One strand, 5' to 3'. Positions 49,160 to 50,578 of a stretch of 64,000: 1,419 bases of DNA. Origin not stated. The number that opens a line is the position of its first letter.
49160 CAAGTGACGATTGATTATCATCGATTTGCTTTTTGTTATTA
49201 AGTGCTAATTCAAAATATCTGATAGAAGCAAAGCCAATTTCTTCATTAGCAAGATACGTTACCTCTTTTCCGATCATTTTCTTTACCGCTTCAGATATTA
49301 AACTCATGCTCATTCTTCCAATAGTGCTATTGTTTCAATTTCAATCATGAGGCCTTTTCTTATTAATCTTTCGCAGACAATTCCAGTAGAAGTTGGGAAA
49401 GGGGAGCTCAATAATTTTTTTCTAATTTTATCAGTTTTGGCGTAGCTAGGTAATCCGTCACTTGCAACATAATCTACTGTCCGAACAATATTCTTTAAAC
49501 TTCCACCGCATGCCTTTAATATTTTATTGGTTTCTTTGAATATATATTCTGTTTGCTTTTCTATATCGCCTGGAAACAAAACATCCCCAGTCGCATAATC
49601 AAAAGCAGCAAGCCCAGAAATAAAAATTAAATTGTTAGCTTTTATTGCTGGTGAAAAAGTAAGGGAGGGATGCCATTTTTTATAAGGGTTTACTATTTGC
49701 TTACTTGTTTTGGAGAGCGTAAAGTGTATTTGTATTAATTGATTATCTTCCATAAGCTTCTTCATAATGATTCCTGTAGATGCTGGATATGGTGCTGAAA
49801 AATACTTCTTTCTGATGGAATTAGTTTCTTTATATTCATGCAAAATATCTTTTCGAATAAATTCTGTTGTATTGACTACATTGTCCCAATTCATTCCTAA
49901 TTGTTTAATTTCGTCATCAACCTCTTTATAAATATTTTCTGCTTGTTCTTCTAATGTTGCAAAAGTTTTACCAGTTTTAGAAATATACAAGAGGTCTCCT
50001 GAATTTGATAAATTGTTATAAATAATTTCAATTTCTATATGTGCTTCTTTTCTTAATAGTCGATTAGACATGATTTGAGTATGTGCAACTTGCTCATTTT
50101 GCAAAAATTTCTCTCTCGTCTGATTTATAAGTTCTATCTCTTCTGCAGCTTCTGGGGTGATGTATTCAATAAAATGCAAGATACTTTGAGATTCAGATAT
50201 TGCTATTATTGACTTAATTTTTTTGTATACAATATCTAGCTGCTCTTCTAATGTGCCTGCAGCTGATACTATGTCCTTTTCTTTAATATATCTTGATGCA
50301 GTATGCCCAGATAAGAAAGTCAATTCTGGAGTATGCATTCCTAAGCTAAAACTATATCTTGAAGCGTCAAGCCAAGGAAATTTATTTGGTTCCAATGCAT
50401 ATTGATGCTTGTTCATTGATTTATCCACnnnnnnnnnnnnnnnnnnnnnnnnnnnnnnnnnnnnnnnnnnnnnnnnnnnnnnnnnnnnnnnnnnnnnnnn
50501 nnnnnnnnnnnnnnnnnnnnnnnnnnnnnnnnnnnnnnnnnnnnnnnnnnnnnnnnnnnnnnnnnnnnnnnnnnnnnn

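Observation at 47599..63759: A 16-gene divergent operon pair encodes an uncharacterised CoA-thioester / flavin-monooxygenase catabolic pathway with no regulator gene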

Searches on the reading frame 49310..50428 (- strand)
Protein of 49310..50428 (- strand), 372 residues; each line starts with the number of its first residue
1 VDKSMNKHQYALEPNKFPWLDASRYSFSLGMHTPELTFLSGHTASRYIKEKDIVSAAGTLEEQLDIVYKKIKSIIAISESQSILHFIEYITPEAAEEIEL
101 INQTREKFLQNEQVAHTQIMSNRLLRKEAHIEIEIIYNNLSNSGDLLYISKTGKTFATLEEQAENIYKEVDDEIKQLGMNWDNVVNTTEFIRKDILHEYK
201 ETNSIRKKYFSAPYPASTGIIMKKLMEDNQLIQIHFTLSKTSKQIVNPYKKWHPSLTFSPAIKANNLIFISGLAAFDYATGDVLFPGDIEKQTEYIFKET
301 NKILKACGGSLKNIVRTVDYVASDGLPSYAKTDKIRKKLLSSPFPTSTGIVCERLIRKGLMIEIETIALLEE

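Call 4: search_protein_families(library=pfam, proteins=[window:49310-50428:-], max_evalue=0.01)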
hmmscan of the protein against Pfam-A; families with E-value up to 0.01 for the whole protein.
window:49310-50428:- (372 aa): 1 family
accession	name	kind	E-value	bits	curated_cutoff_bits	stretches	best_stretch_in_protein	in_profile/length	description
PF01042.26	Ribonuc_L-PSP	-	1.5e-32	112.6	27.3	3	255-369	8-120/121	Endoribonuclease L-PSP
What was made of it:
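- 49310..50428 (-): 3x-Rid protein (368-372 aa), a single-chain pseudo-trimer of three Rid/YjgF repeats. Three Pfam stretches (call 4).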

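Call 11: search_protein_families(library=ncbifam, proteins=[window:49310-50428:-], max_evalue=0.001)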
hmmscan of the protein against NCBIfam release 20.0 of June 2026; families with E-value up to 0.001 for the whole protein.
window:49310-50428:- (372 aa): 3 families
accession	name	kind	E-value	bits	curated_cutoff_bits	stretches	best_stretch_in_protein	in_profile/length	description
TIGR00004.1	TIGR00004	subfamily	7.4e-31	107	106.25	2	257-369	15-124/125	Rid family detoxifying hydrolase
TIGR03610.1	RutC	equivalog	1.1e-14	54.6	169.1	1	242-369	2-125/127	pyrimidine utilization protein C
NF008490.0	PRK11401.1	equivalog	7.8e-07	29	222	0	265-369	24-126/129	enamine/imine deaminase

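Call 32: search_solved_structures(query=window:49310-50428:-, max_evalue=0.001)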
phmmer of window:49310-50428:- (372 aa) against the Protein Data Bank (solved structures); distinct sequences matched with E-value up to 0.001: 35.
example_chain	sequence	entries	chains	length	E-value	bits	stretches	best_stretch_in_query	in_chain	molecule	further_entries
1xrg_A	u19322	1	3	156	4.5e-12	48.8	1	257-369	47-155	Putative translation initiation inhibitor, yjgF family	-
2dyy_A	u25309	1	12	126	1.2e-11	47.4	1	254-369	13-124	UPF0076 protein PH0854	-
5hp7_A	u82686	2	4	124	3.2e-10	42.7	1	258-369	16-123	Reactive Intermediate Deaminase A, chloroplastic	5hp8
3k0t_A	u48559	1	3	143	1.6e-09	40.4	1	257-371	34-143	Endoribonuclease L-PSP, putative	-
6l8p_A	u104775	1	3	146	2.1e-09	40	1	254-371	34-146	RidA family protein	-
3r0p_A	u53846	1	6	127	3.2e-09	39.4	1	255-365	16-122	L-PSP putative endoribonuclease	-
2b33_A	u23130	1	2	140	1.6e-08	37.1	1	257-371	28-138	protein synthesis inhibitor, putative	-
3v4d_A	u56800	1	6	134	1.7e-08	37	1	242-369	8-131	Aminoacrylate peracid reductase RutC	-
2csl_A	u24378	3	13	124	1.8e-08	36.9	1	258-371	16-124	protein translation initiation inhibitor | translation initiation inhibitor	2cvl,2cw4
6tcc_A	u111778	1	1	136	5.1e-08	35.5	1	242-370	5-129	ribonuclease UK114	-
9n80_A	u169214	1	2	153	1.2e-07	34.2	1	235-369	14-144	2-iminobutanoate/2-iminopropanoate deaminase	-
1oni_A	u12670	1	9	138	2.2e-07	33.4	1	257-369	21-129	14.5 kDa translational inhibitor protein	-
8qoq_A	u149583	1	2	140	2.2e-07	33.4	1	249-369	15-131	2-iminobutanoate/2-iminopropanoate deaminase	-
8qou_A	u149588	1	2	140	3.1e-07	32.9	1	249-369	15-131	2-iminobutanoate/2-iminopropanoate deaminase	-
1nq3_A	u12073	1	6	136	5.2e-07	32.1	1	257-369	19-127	14.3 kDa perchloric acid soluble protein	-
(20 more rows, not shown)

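Call 56: find_homologous_proteins(query=window:49310-50428:-, max_evalue=0.00001)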
Query window:49310-50428:- (372 aa): 90 proteins with E <= 0.00001 among 4297 candidates.
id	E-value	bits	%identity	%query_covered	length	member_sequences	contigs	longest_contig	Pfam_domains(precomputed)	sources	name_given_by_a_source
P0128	6.4e-239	810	99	99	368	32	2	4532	PF01042.27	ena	-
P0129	1.3e-205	700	83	100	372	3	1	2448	PF01042.27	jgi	jgi:2-iminobutanoate/2-iminopropanoate deaminase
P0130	9.1e-169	579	70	99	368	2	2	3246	PF01042.27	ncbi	-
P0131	6.8e-166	569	70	98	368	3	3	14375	PF01042.27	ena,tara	tara:strand:+ start:937 stop:2043 length:1107 start_codon:yes stop_codon:yes gene_type:complete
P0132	1.7e-161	555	66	100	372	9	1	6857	PF01042.27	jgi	jgi:enamine deaminase RidA (YjgF/YER057c/UK114 family)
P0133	1.1e-76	276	28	96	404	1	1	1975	PF01042.27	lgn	-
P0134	1.6e-70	256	33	97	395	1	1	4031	PF01042.27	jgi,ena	-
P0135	4.8e-70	254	33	97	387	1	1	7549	PF01042.27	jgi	jgi:enamine deaminase RidA (YjgF/YER057c/UK114 family)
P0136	1.4e-69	253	33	97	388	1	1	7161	PF01042.27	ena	-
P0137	7.0e-69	250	33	97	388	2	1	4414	PF01042.27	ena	-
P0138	1.1e-68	250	32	97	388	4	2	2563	PF01042.27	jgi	jgi:enamine deaminase RidA (YjgF/YER057c/UK114 family)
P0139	1.5e-68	249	34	97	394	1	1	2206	PF01042.27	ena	-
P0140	3.1e-68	248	33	97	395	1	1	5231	PF01042.27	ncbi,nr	ncbi:MAG: hypothetical protein HYZ81_19370 [Nitrospinae bacterium]|nr:hypothetical protein [Nitrospi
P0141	5.1e-68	248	33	97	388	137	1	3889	PF01042.27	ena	-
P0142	1.2e-67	246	37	97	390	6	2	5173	PF01042.27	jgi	-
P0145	2.6e-67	245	31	97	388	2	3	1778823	PF01042.27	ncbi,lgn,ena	-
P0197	1.8e-46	177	28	97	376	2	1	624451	PF01042.27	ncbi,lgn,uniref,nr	ncbi:RidA family protein [Bradyrhizobium sp. IAR9]|uniref:RidA family protein n=1 Tax=Bradyrhizobium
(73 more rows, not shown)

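Call 57: find_encoding_contigs(protein=P0197, flank=9000, max_places=1)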
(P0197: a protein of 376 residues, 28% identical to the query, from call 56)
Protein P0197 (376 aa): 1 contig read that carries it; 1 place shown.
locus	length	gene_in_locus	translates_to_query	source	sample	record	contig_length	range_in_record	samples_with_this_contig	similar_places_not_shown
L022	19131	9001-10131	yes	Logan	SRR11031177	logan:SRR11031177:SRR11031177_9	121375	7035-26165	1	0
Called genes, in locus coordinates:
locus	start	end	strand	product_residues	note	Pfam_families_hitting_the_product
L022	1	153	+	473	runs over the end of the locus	PF01554:MatE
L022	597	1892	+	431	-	PF00202:Aminotran_3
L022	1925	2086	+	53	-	-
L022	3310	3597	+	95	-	PF13031:DUF3892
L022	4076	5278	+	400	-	PF02771:Acyl-CoA_dh_N, PF02770:Acyl-CoA_dh_M, PF00441:Acyl-CoA_dh_1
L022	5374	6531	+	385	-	PF02771:Acyl-CoA_dh_N, PF02770:Acyl-CoA_dh_M, PF00441:Acyl-CoA_dh_1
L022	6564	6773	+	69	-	-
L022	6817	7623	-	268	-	PF09339:HTH_IclR, PF12802:MarR_2, PF01614:IclR_C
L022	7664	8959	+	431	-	PF02771:Acyl-CoA_dh_N, PF02770:Acyl-CoA_dh_M, PF00441:Acyl-CoA_dh_1, PF08028:Acyl-CoA_dh_2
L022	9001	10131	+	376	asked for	PF01042:Ribonuc_L-PSP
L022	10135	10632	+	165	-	PF13452:FAS1_DH_region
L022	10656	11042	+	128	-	PF01575:MaoC_dehydratas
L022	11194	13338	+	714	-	PF00378:ECH_1, PF16113:ECH_2, PF02737:3HCDH_N, PF00725:3HCDH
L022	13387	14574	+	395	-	PF00108:Thiolase_N, PF02803:Thiolase_C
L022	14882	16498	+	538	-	PF00501:AMP-binding, PF13193:AMP-binding_C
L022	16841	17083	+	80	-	-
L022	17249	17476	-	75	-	-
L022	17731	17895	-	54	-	-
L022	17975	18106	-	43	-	-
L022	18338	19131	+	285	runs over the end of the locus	PF00497:SBP_bac_3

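Call 58: find_encoding_contigs(protein=P0145, flank=9000, max_places=1)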
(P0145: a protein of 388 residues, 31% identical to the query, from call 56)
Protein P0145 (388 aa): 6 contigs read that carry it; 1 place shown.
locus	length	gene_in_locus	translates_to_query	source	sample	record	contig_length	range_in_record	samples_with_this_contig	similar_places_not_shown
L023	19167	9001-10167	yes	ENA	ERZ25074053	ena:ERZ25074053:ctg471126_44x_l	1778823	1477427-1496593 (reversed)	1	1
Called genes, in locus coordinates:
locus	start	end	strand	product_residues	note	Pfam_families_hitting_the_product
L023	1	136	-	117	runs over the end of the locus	PF00107:ADH_zinc_N, PF13602:ADH_zinc_N_2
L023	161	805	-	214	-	PF08240:ADH_N, PF00107:ADH_zinc_N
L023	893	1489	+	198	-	PF02798:GST_N, PF13417:GST_N_3, PF13409:GST_N_2, PF00043:GST_C, PF13410:GST_C_2 (weak)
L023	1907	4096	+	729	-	PF00141:peroxidase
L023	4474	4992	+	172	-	PF07977:FabA, PF22818:ApeI-like (weak)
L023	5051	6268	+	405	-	PF00109:ketoacyl-synt, PF02801:Ketoacyl-synt_C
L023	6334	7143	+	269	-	PF00106:adh_short, PF13561:adh_short_C2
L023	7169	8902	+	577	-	PF01019:G_glu_transpept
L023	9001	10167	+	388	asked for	PF01042:Ribonuc_L-PSP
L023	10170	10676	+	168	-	PF01575:MaoC_dehydratas (faint), PF13452:FAS1_DH_region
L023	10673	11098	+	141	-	PF01575:MaoC_dehydratas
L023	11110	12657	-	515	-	PF00501:AMP-binding, PF13193:AMP-binding_C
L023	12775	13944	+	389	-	PF02771:Acyl-CoA_dh_N, PF02770:Acyl-CoA_dh_M, PF00441:Acyl-CoA_dh_1, PF08028:Acyl-CoA_dh_2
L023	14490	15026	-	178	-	PF07690:MFS_1 (weak)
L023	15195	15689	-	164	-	PF05977:MFS_3, PF07690:MFS_1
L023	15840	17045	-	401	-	PF00155:Aminotran_1_2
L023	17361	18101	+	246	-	PF00106:adh_short, PF08659:KR (weak), PF23441:SDR, PF13561:adh_short_C2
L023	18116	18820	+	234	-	PF00702:Hydrolase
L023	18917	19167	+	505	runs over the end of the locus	PF00083:Sugar_tr, PF06609:TRI12 (weak), PF07690:MFS_1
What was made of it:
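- Aminotransferases lie near 3x-Rid genes in L022 and L023 (calls 57, 58).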

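Call 74: predict_structure(alignment_id=A4)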
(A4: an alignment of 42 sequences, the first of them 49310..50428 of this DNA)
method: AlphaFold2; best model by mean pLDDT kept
length: 372 residues; sequences in the alignment: 42
mean_pLDDT: 92.3   pTM: 0.92
mean pLDDT of the five models: 92.3, 91.9, 91.6, 91.4, 91.2
residues with pLDDT >= 90: 303; 70-90: 54; 50-70: 10; < 50: 5
segments of 3 or more residues with pLDDT < 50: 1-5
pLDDT, mean of each block of 10 residues (from residue 1): 59 74 85 94 91 92 96 89 95 97 96 93 94 95 84 90 97 96 97 92 91 90 95 97 93 89 96 95 97 98 97 97 96 96 93 95 97 75
secondary structure, 60 per line:
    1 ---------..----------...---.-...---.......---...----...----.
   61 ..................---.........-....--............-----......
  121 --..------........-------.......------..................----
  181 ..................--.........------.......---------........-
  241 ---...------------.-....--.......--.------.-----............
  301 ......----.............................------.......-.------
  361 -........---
elements in order: E30-32 E36-42 E46-48 E53-55 H60-78 E82-90 H92-95 H98-109 E115-120 E131-138 E146-152 H159-176 E184-192 H193-198 H201-209 E216-222 E232-239 E244-246 E261-264 E267-273 H289-306 E314-322 H323-339 E346-352 E362-369
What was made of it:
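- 49310..50428 (-): Model pLDDT 92.3 (call 74).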

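Call 78: fold_search(model_id=the predicted structure, library=pdb)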
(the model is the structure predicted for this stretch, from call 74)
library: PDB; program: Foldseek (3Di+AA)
matches with E <= 10: 950; with E <= 0.001: 203
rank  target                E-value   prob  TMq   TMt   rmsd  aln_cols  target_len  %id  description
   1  5a3k_C                1.2e-14  1.00  0.57  0.63   4.2       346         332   14  Chorismatase mechanisms reveal fundamentally different types of reaction in a single conserved protein fold (released 2015-08-19)
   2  4bps                  1.4e-14  1.00  0.56  0.62   4.9       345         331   16  Crystal structure of Chorismatase at 1.08 Angstrom resolution. (released 2013-09-18)
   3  5a3k_B                1.7e-14  1.00  0.56  0.62   4.4       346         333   15  Chorismatase mechanisms reveal fundamentally different types of reaction in a single conserved protein fold (released 2015-08-19)
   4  5ag3_C                3.0e-14  1.00  0.57  0.62   5.0       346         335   15  Chorismatase mechanisms reveal fundamentally different types of reaction in a single conserved protein fold (released 2015-08-19)
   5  5ag3_B                3.6e-14  1.00  0.56  0.63   5.4       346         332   14  Chorismatase mechanisms reveal fundamentally different types of reaction in a single conserved protein fold (released 2015-08-19)
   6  5a3k_A                3.8e-14  1.00  0.55  0.60   4.9       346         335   14  Chorismatase mechanisms reveal fundamentally different types of reaction in a single conserved protein fold (released 2015-08-19)
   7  5ag3_A                5.5e-14  1.00  0.57  0.63   4.9       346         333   14  Chorismatase mechanisms reveal fundamentally different types of reaction in a single conserved protein fold (released 2015-08-19)
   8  1xrg_C                5.6e-11  1.00  0.31  0.80   2.3       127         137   28  Conserved hypothetical protein from Clostridium thermocellum Cth-2968 (released 2004-12-14)
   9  1xrg_A                1.4e-10  1.00  0.31  0.86   2.3       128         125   28  Conserved hypothetical protein from Clostridium thermocellum Cth-2968 (released 2004-12-14)
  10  1xrg_B                1.5e-10  1.00  0.31  0.79   2.3       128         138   27  Conserved hypothetical protein from Clostridium thermocellum Cth-2968 (released 2004-12-14)
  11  3v4d_D                1.8e-10  1.00  0.33  0.92   1.6       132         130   24  Crystal structure of RutC protein a member of the YjgF family from E.coli (released 2012-01-04)
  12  3k0t_C                2.1e-10  1.00  0.31  0.90   2.0       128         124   28  Crystal structure of PSPTO -PSP protein in complex with D-beta-Glucose from Pseudomonas syringae pv. tomato str. DC300 (released 2010-06-16)
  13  1oni_B                2.1e-10  1.00  0.32  0.85   2.5       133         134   26  Crystal structure of a human p14.5, a translational inhibitor reveals different mode of ligand binding near the invari (released 2003-04-08)
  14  3v4d_F                2.3e-10  1.00  0.33  0.88   1.5       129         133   25  Crystal structure of RutC protein a member of the YjgF family from E.coli (released 2012-01-04)
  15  8qoq_A                3.3e-10  1.00  0.33  0.85   2.8       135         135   25  Capra hircus reactive intermediate deaminase A mutant - R107A (released 2024-06-26)
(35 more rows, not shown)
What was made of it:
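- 49310..50428 (-): Best full-length structural matches are chorismatases 4bps/5a3k/5ag3 at TM 0.55-0.63 (call 78).
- On Chorismatases (FkbO/Hyg5/XanB2): Top Foldseek hits are 5a3k, 4bps and 5ag3, with about 346 aligned columns and TM 0.55-0.63 (calls 74, 78). 14-16% identity (call 78).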

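Call 100: search_protein_representatives(alignment_id=A4)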
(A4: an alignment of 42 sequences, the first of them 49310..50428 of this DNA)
Query: 42 sequences, 387 profile positions. Proteins with E-value up to 0.001 (for the whole library): 18526; up to 1e-10: 3652; up to 1e-30: 328. The best 150 are listed.
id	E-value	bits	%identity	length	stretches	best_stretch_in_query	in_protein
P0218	1.7e-150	517.4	-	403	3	194-386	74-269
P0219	7.5e-144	495.5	-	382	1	5-387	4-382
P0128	1.2e-140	485.0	-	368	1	3-387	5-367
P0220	1.8e-139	481.1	-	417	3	190-385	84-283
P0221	9.3e-139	478.8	-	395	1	4-386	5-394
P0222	7.0e-138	475.9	-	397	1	2-385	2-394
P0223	4.6e-136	469.9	-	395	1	1-387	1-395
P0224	2.6e-135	467.4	-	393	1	4-386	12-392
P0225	3.8e-135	466.9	-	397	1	2-386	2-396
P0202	1.9e-133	461.3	-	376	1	1-386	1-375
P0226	2.3e-132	457.7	-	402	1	3-386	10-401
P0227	4.0e-131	453.7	-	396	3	257-385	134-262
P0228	4.1e-131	453.6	-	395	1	6-386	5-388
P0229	5.9e-131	453.1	-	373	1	1-384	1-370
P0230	2.3e-130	451.1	-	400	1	1-386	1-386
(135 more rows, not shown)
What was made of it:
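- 49310..50428 (-): About 328 representative clusters at E<=1e-30 (call 100).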
